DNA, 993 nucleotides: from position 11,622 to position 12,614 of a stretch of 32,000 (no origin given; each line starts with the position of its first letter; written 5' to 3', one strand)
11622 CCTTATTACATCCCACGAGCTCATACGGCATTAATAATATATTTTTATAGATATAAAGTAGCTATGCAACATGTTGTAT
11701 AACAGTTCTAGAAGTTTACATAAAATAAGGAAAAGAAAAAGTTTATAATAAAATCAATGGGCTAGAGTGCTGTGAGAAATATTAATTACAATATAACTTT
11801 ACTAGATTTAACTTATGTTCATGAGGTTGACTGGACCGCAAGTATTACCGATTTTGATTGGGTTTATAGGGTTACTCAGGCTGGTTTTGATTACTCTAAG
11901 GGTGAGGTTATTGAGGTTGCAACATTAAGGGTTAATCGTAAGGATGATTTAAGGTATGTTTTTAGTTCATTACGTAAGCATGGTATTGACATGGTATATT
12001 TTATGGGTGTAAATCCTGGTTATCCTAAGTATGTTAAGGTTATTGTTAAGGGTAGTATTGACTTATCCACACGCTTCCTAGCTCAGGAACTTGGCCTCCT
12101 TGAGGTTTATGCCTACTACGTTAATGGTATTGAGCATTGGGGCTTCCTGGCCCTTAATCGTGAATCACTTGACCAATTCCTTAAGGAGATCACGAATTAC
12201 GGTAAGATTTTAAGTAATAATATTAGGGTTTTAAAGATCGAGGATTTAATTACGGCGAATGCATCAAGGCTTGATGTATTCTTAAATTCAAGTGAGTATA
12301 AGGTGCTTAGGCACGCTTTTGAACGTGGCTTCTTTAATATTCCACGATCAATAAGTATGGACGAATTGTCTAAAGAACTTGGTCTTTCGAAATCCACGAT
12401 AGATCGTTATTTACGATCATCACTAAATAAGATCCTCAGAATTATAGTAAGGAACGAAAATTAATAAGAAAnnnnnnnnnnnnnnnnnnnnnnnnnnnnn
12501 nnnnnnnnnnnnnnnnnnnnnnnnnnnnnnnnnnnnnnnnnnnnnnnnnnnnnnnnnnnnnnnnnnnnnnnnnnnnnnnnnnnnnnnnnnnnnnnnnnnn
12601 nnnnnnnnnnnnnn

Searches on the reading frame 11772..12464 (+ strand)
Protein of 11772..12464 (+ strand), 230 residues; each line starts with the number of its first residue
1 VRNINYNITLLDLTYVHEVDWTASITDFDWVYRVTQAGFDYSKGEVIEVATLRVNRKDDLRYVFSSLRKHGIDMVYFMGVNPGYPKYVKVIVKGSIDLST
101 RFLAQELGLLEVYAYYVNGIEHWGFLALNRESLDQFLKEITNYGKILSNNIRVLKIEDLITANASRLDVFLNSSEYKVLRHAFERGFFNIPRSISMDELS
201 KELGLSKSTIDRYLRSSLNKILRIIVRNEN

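Call 8: search_protein_families(library=pfam, proteins=[window:11772-12464:+])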
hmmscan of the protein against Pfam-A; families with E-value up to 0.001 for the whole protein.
window:11772-12464:+ (230 aa): 2 families
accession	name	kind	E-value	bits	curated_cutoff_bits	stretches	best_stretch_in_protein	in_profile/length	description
PF04967.18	HTH_10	-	3e-16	59.4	23.1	1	174-222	4-52/53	HTH DNA binding domain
PF13309.12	HTH_22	-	0.0009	19.7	29.6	0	177-215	27-63/63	HTH domain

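Call 9: search_protein_families(library=ncbifam, proteins=[window:11772-12464:+])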
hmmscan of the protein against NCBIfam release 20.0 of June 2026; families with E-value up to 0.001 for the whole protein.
window:11772-12464:+ (230 aa): 0 families

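Call 14: find_homologous_proteins(query=window:11772-12464:+)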
Query window:11772-12464:+ (230 aa): 10 proteins with E <= 0.001 among 1086 candidates.
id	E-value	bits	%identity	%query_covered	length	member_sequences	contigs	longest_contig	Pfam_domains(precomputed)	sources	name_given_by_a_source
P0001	9.2e-146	501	100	100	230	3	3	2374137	PF04967.19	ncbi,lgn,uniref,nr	ncbi:helix-turn-helix domain-containing protein [Vulcanisaeta distributa]|uniref:Bacterio-opsin acti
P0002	5.4e-126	437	82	100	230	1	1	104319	PF04967.19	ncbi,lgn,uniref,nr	ncbi:helix-turn-helix domain-containing protein [Vulcanisaeta sp. JCM 16159]|uniref:helix-turn-helix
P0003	3.2e-122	424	81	100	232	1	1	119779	PF04967.19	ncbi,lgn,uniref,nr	ncbi:helix-turn-helix domain-containing protein [Vulcanisaeta distributa]|uniref:helix-turn-helix do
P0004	1.3e-117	409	77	98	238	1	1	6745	PF04967.19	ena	-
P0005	2.4e-117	408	76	100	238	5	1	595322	PF04967.19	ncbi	ncbi:helix-turn-helix domain-containing protein [Vulcanisaeta sp. JCM 14467]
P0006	3.1e-107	375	72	100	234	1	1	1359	PF04967.19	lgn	-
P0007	1.1e-83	298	58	96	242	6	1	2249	PF04967.19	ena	-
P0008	4.3e-82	293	57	96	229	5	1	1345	PF04967.19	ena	-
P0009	2.3e-81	291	57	100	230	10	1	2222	PF04967.19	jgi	jgi:predicted DNA binding protein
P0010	4.0e-81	290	58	94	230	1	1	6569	PF04967.19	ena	-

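Call 18: find_encoding_contigs(protein=P0002, flank=10000, max_places=2)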
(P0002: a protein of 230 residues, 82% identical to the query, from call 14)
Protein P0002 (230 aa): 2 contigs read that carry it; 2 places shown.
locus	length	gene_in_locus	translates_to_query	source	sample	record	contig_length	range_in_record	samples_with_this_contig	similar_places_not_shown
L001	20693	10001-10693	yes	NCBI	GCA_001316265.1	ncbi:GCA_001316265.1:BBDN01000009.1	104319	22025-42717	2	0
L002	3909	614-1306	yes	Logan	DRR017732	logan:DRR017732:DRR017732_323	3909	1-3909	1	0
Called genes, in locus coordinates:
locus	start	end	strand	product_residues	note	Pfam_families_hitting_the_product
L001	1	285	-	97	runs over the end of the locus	-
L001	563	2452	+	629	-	PF01558:POR, PF01855:POR_N, PF17147:PFOR_II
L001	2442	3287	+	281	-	PF02775:TPP_enzyme_C, PF12367:PFO_beta_C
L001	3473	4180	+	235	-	PF06745:ATPase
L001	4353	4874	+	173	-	PF08240:ADH_N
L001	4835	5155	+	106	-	PF02254:TrkA_N (weak), PF00107:ADH_zinc_N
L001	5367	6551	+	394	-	PF02746:MR_MLE_N, PF13378:MR_MLE_C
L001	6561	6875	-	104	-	-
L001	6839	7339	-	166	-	-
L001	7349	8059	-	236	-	PF00107:ADH_zinc_N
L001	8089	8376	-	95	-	PF08240:ADH_N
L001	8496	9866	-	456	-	PF00083:Sugar_tr, PF07690:MFS_1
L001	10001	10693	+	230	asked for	PF04967:HTH_10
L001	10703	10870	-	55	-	-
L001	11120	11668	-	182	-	-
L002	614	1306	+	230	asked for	PF04967:HTH_10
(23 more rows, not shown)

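Call 19: find_encoding_contigs(protein=P0003, flank=10000, max_places=2)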
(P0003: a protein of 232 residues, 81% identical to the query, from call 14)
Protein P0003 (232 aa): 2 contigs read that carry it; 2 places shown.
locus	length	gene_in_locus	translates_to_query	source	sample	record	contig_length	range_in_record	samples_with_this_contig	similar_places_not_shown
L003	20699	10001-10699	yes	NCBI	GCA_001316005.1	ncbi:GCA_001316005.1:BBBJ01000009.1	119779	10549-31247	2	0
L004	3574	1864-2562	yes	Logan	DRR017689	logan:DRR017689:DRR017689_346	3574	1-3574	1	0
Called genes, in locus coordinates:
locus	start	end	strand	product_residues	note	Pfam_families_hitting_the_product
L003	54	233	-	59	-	-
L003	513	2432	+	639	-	PF01558:POR, PF01855:POR_N, PF17147:PFOR_II (weak)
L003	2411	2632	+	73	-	-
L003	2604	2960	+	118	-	PF02775:TPP_enzyme_C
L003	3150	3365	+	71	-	-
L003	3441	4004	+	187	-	PF06745:ATPase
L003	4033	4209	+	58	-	-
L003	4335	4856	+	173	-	PF08240:ADH_N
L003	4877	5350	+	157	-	PF00107:ADH_zinc_N, PF13602:ADH_zinc_N_2 (weak)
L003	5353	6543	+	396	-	PF02746:MR_MLE_N, PF13378:MR_MLE_C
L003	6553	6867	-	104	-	-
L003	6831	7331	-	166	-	-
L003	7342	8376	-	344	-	PF08240:ADH_N, PF00107:ADH_zinc_N, PF13602:ADH_zinc_N_2 (weak)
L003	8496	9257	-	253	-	PF00083:Sugar_tr, PF07690:MFS_1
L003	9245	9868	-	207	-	PF00083:Sugar_tr, PF07690:MFS_1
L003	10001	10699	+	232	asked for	PF04967:HTH_10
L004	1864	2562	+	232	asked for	PF04967:HTH_10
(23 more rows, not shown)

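Call 20: find_encoding_contigs(protein=P0005, flank=10000, max_places=2)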
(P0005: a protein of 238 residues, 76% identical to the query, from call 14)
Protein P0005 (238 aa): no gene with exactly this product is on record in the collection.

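Call 21: find_encoding_contigs(protein=P0004, flank=10000, max_places=2)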
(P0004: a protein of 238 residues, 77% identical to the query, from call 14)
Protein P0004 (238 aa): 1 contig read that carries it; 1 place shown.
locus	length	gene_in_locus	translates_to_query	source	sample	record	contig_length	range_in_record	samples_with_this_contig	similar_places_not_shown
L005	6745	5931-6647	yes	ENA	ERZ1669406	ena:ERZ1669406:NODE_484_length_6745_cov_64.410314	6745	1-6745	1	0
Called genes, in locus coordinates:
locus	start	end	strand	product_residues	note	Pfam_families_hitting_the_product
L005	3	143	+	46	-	?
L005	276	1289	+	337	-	PF08240:ADH_N, PF16912:Glu_dehyd_C, PF00107:ADH_zinc_N, PF02254:TrkA_N (faint), PF13602:ADH_zinc_N_2 (weak)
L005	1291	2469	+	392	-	PF02746:MR_MLE_N, PF13378:MR_MLE_C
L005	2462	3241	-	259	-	-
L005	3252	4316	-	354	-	PF08240:ADH_N, PF00107:ADH_zinc_N, PF13602:ADH_zinc_N_2 (weak)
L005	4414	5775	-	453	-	PF00083:Sugar_tr, PF07690:MFS_1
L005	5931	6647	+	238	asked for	PF04967:HTH_10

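Call 22: find_encoding_contigs(protein=P0010, flank=10000, max_places=2)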
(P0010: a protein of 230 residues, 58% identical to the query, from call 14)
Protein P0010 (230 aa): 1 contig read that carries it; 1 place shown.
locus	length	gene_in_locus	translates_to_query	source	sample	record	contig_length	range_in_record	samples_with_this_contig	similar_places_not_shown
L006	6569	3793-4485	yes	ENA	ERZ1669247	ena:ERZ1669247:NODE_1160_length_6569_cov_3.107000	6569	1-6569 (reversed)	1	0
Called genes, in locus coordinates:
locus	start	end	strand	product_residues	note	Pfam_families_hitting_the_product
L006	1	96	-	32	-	?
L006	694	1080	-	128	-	PF10130:PIN_2 (weak)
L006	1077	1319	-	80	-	PF07362:CcdA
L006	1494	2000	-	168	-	PF24161:CCDC39 (weak)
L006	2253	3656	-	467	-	PF00083:Sugar_tr, PF07690:MFS_1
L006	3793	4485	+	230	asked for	PF04967:HTH_10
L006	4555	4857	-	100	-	PF01909:NTP_transf_2, PF18765:Polbeta (weak)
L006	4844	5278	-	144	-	PF05168:HEPN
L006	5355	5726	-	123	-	PF02041:Auxin_BP, PF00190:Cupin_1, PF01050:MannoseP_isomer, PF07883:Cupin_2, PF02311:AraC_binding (weak)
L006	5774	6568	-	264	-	?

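Call 23: find_encoding_contigs(protein=P0007, flank=10000, max_places=3)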
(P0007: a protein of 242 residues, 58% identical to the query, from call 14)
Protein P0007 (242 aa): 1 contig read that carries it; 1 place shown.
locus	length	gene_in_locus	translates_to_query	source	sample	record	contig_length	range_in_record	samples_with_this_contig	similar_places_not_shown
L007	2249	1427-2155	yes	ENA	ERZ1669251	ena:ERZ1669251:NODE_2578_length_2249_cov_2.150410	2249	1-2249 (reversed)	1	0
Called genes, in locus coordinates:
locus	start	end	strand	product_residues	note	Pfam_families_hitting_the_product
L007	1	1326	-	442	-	?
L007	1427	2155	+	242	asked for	PF04967:HTH_10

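Call 24: find_encoding_contigs(protein=P0009, flank=10000, max_places=3)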
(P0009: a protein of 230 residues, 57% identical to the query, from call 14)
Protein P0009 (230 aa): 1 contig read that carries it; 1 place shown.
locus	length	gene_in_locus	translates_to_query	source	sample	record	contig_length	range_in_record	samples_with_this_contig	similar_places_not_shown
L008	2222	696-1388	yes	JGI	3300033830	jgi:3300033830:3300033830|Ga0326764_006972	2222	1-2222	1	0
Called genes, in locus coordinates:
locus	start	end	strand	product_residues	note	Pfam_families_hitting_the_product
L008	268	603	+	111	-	-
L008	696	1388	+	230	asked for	PF04967:HTH_10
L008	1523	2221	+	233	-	?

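Call 29: search_protein_representatives(protein=window:11772-12464:+)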
Query: 230 residues. Proteins with E-value up to 0.001 (for the whole library): 267; up to 1e-10: 16; up to 1e-30: 7. The best 150 are listed.
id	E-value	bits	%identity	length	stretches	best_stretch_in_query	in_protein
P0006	9.8e-108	375.3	73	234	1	6-230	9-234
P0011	3.0e-55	203.8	43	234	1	5-228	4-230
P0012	1.5e-43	165.6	38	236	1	7-227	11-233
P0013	1.4e-41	159.1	41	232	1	5-225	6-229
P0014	4.1e-36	141.2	38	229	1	10-226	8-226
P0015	1.2e-34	136.4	37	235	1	9-223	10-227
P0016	1.4e-33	132.9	38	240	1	7-230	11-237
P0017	3.7e-29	118.5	35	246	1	8-229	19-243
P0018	7.0e-24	101.2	33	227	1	12-226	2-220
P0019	1.3e-23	100.4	31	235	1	11-227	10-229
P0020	7.0e-19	84.9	37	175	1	73-226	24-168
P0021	4.9e-13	65.8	29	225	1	8-229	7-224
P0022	7.8e-12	61.8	28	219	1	11-225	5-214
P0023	8.9e-12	61.7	50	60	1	65-122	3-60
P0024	9.4e-12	61.6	26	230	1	10-222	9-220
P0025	1.3e-11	61.1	25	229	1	12-226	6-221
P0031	1.6e-09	54.3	26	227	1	12-228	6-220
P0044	5.0e-08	49.4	23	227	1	5-222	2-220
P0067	6.6e-07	45.7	25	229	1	11-224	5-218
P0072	9.5e-07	45.2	24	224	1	7-227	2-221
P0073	9.9e-07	45.2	24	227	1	12-225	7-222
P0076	1.4e-06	44.6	25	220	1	12-223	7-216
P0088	3.7e-06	43.3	22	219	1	13-227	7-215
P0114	1.3e-05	41.5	25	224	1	8-224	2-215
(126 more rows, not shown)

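Call 30: list_cluster_members(proteins=[P0011, P0012, P0013, P0014, P0015, P0016, P0017, P0018, P0019, P0021])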
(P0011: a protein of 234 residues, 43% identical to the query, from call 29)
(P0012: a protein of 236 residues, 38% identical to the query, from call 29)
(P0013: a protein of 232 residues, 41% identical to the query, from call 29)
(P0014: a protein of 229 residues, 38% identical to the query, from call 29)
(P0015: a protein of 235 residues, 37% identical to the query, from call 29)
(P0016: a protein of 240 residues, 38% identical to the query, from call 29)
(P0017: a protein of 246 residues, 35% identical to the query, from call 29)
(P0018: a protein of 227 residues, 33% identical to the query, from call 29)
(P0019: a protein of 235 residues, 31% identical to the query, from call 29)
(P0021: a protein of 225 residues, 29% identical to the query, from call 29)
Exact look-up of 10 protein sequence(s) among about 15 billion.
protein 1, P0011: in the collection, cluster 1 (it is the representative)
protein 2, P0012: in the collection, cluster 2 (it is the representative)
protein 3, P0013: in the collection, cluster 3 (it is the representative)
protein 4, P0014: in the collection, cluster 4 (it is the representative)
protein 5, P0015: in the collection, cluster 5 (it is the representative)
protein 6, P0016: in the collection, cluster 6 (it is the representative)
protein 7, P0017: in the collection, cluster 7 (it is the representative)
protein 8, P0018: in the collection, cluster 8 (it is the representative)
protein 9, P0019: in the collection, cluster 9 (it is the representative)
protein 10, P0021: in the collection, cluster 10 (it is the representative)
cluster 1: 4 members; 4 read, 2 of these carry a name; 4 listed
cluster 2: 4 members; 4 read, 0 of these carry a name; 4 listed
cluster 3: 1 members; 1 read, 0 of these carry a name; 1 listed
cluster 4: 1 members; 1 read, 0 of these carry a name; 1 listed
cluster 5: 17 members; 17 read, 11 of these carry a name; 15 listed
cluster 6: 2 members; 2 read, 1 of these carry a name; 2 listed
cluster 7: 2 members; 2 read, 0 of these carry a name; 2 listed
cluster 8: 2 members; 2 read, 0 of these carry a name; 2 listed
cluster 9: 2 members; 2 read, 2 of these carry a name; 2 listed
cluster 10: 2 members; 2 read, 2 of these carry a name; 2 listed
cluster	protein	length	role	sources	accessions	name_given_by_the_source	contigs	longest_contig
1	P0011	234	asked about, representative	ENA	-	-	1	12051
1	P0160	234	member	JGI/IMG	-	predicted DNA binding protein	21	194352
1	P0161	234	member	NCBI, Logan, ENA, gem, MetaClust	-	\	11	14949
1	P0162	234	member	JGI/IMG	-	-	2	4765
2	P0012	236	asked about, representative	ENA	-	-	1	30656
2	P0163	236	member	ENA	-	-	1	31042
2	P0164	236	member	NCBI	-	-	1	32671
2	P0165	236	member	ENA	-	-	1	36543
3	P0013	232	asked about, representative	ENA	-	-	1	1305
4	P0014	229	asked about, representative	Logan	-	-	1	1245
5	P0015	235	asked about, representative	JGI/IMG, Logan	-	predicted DNA binding protein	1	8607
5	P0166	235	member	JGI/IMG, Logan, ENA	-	predicted DNA binding protein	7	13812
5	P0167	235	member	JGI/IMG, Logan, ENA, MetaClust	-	\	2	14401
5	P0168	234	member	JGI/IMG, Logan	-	predicted DNA binding protein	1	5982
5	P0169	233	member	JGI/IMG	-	predicted DNA binding protein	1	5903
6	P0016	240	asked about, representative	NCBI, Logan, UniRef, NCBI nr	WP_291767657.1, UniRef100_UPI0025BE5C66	helix-turn-helix domain-containing protein [Caldivirga sp. UBA161] | helix-turn-helix domain-containing protein n=1 Tax=Caldivirga sp. UBA161 TaxID=1915569 ...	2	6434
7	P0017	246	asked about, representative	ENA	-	-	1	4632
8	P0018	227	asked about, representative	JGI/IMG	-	-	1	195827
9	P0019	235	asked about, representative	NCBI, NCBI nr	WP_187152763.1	helix-turn-helix domain-containing protein [Acidianus manzaensis]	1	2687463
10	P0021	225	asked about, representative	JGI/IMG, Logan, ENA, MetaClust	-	Predicted DNA binding protein | \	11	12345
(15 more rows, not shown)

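Call 32: find_homologous_proteins(query=A4, max_evalue=0.00001)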
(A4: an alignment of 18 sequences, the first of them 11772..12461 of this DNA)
Query A4 (18 sequences) (230 aa, profile of the alignment): 18 proteins with E <= 0.00001 among 4298 candidates.
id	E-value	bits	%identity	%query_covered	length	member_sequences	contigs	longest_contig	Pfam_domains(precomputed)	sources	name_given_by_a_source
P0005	1.2e-91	325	76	100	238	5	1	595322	PF04967.19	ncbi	ncbi:helix-turn-helix domain-containing protein [Vulcanisaeta sp. JCM 14467]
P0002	2.7e-91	323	82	100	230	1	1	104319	PF04967.19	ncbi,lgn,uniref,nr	ncbi:helix-turn-helix domain-containing protein [Vulcanisaeta sp. JCM 16159]|uniref:helix-turn-helix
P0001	9.1e-91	322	100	100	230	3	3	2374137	PF04967.19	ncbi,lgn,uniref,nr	ncbi:helix-turn-helix domain-containing protein [Vulcanisaeta distributa]|uniref:Bacterio-opsin acti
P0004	5.9e-90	319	77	98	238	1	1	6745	PF04967.19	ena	-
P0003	6.4e-90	319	81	100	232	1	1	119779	PF04967.19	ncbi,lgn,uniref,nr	ncbi:helix-turn-helix domain-containing protein [Vulcanisaeta distributa]|uniref:helix-turn-helix do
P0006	3.9e-88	313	72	100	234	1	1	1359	PF04967.19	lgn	-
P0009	9.7e-86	305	57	100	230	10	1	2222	PF04967.19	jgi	jgi:predicted DNA binding protein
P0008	5.9e-76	273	57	96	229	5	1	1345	PF04967.19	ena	-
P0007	1.0e-75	272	58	96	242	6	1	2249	PF04967.19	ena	-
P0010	3.2e-73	264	58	94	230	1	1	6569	PF04967.19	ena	-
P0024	2.1e-66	242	24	93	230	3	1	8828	PF04967.19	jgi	jgi:predicted DNA binding protein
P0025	1.6e-57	213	25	96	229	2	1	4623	PF01022.27,PF04967.19,PF04545.23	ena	-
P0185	2.6e-57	212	24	90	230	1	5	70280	PF04967.19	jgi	jgi:predicted DNA binding protein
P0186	2.3e-51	193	30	51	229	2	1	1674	PF01022.27,PF04967.19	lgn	-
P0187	4.9e-48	182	27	94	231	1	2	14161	PF04967.19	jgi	jgi:predicted DNA binding protein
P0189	2.5e-47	180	24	93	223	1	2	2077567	PF04967.19,PF04545.23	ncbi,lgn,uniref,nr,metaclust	ncbi:helix-turn-helix domain-containing protein [Caldivirga maquilingensis]|uniref:Bacterio-opsin ac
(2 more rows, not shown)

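Call 33: find_encoding_contigs(protein=P0019, flank=10000, max_places=2)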
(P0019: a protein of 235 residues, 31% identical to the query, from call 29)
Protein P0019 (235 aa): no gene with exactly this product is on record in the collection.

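Call 42: find_homologous_proteins(query=A5, max_evalue=0.00001)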
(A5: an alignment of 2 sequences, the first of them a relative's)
Query A5 (2 sequences) (235 aa, profile of the alignment): 8 proteins with E <= 0.00001 among 4014 candidates.
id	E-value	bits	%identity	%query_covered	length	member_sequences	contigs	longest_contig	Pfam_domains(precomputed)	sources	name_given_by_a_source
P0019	1.1e-130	452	100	100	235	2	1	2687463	PF04967.19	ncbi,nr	ncbi:helix-turn-helix domain-containing protein [Acidianus manzaensis]|nr:helix-turn-helix domain-co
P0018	4.0e-128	444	38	93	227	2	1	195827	PF04967.19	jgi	-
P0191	1.8e-95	337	65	99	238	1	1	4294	PF04967.19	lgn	-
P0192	4.7e-95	336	67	99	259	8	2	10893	PF04967.19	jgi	-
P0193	5.9e-93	329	64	99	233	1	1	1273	PF04967.19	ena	-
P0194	4.9e-87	309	60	97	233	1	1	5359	PF04967.19,PF04545.23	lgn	-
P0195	8.3e-86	305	62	99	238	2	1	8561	PF04967.19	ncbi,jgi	-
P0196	1.6e-84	301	59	97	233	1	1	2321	PF04967.19,PF04545.23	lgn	-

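Call 44: list_cluster_members(proteins=[P0073, P0072, P0076, P0044, P0067, P0088, P0031, P0022, P0025, P0114])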
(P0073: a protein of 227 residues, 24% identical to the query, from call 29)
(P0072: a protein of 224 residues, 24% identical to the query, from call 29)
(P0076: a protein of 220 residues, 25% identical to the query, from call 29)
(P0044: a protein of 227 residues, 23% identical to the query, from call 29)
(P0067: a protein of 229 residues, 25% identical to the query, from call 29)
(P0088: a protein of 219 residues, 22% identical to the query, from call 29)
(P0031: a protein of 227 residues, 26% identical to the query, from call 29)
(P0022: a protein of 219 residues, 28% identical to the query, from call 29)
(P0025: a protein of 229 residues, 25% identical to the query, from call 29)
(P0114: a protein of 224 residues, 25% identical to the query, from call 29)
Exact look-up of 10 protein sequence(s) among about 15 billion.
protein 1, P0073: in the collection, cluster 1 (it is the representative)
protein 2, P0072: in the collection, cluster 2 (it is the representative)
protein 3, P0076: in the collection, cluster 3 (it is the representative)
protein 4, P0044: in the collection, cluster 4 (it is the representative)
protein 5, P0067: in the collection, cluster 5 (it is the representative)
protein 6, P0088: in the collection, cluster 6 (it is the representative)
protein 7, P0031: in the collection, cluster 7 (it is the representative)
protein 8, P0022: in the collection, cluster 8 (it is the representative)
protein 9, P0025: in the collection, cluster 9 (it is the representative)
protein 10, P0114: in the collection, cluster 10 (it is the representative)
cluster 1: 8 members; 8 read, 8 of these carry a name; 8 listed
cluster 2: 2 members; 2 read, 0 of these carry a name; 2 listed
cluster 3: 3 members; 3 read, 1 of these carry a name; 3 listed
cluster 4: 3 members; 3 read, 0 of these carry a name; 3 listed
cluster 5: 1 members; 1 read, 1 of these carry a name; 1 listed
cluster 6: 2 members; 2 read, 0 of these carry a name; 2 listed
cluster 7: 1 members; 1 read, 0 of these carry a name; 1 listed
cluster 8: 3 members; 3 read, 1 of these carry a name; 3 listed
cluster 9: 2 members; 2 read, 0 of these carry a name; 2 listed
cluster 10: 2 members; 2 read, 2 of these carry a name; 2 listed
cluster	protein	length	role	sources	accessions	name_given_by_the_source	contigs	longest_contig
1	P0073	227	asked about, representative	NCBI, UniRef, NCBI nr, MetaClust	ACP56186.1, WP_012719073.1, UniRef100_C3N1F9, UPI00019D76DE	helix-turn-helix domain-containing protein [Saccharolobus islandicus] | Bacterio-opsin activator HTH domain protein n=1 Tax=Saccharolobus islandicus (strain ... | helix-turn-helix domain-containing protein [Sulfolobus islandicus]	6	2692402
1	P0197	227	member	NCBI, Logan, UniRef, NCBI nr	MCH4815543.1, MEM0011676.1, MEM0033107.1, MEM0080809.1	MAG: helix-turn-helix domain-containing protein [Saccharolobus sp.] | Bacterio-opsin activator domain-containing protein n=1 Tax=Saccharolobus shibatae ... | helix-turn-helix domain-containing protein [Saccharolobus shibatae]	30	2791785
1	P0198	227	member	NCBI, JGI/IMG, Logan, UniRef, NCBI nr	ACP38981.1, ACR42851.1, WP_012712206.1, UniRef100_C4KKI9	helix-turn-helix domain-containing protein [Saccharolobus islandicus] | Bacterio-opsin activator HTH domain protein n=2 Tax=Saccharolobus islandicus TaxID=43080 ... | helix-turn-helix domain-containing protein [Sulfolobus islandicus]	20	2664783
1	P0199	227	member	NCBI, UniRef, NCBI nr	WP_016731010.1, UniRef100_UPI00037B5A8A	helix-turn-helix domain-containing protein [Saccharolobus islandicus] | helix-turn-helix domain-containing protein n=1 Tax=Saccharolobus islandicus TaxID=43080 ... | helix-turn-helix domain-containing protein [Sulfolobus islandicus]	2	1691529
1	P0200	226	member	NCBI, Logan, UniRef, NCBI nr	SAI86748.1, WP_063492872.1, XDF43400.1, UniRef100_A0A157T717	helix-turn-helix domain-containing protein [Saccharolobus solfataricus] | Bacterio-opsin activator n=1 Tax=Saccharolobus solfataricus TaxID=2287 ...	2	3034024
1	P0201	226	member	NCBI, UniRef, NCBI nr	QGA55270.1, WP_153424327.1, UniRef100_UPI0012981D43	bacterio-opsin activator [Sulfolobus sp. E5-1-F] | helix-turn-helix domain-containing protein n=1 Tax=Saccharolobus sp. E5-1-F TaxID=2663019 ... | helix-turn-helix domain-containing protein [Sulfolobus sp. E5-1-F]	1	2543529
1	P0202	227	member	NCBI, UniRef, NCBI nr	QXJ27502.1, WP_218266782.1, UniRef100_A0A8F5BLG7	Bacterio-opsin activator domain-containing protein [Saccharolobus shibatae B12] | Bacterio-opsin activator domain-containing protein n=1 Tax=Saccharolobus shibatae (strain ... | helix-turn-helix domain-containing protein [Saccharolobus shibatae]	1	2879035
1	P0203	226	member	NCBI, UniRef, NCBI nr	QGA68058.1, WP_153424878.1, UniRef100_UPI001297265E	helix-turn-helix domain-containing protein [Sulfolobus sp. E11-6] | helix-turn-helix domain-containing protein n=1 Tax=Sulfolobus sp. E11-6 TaxID=2663020 ...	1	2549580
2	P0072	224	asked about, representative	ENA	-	-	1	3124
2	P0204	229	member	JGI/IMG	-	-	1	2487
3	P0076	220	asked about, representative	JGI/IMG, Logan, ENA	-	-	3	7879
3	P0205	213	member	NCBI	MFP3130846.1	MAG: helix-turn-helix domain-containing protein [Nitrososphaeria archaeon]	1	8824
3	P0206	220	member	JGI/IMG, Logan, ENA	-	-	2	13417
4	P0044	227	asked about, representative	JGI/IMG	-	-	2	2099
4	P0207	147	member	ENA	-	-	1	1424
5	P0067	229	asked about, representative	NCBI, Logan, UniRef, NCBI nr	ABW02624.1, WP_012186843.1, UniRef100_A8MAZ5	helix-turn-helix domain-containing protein [Caldivirga maquilingensis] | Bacterio-opsin activator HTH domain protein n=1 Tax=Caldivirga maquilingensis (strain ...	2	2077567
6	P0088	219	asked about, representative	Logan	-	-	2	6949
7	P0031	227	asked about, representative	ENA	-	-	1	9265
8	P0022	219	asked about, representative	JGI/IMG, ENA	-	-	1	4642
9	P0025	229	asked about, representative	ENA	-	-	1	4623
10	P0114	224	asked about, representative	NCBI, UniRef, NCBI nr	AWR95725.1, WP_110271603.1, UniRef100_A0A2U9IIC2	helix-turn-helix domain-containing protein [Acidianus brierleyi] | HTH bat-type domain-containing protein n=1 Tax=Acidianus brierleyi TaxID=41673 ...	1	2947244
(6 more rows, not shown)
